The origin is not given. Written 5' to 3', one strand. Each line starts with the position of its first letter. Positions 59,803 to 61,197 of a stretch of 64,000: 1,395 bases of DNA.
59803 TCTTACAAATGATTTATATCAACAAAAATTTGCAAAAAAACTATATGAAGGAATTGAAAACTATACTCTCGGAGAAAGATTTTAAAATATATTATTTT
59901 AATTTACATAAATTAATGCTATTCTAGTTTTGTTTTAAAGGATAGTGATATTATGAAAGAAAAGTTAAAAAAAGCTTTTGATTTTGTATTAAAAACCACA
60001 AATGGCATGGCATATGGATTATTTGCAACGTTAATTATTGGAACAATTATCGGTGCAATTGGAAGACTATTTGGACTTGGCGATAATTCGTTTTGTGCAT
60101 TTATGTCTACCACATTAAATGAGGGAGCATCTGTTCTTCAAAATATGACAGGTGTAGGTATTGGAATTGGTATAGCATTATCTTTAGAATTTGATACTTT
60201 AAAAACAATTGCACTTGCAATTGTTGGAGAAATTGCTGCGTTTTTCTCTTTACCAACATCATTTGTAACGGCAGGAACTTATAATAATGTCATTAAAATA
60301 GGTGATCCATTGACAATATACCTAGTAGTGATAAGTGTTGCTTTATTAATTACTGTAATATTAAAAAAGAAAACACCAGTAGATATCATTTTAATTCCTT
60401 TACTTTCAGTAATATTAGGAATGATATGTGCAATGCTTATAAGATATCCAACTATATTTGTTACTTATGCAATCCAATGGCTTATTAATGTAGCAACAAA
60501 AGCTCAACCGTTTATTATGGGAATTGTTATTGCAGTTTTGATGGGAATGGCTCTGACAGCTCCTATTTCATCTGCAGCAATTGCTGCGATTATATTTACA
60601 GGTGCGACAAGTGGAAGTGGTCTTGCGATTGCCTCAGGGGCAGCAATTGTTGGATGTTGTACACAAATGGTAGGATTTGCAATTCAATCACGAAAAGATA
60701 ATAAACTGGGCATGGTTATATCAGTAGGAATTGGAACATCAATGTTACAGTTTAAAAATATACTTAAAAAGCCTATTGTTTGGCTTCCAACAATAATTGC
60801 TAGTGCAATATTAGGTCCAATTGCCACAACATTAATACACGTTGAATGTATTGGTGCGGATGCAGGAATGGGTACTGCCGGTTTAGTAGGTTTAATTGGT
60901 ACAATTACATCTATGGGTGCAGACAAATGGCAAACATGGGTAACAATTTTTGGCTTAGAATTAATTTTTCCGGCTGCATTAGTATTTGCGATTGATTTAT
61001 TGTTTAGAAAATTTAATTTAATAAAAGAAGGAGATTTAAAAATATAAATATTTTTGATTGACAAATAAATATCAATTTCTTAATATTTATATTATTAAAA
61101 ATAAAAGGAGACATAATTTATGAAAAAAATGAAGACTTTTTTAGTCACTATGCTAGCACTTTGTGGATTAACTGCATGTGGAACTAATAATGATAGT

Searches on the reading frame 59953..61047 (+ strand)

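Call 35: search_protein_families(library=pfam, proteins=[window:59953-61047:+], max_evalue=0.01)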
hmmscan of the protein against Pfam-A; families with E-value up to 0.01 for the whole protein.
window:59953-61047:+ (364 aa): 1 family
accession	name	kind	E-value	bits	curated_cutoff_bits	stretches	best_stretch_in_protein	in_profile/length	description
PF13303.11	PTS_EIIC_2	-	3.2e-76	257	28.9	1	14-363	2-326/327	Phosphotransferase system, EIIC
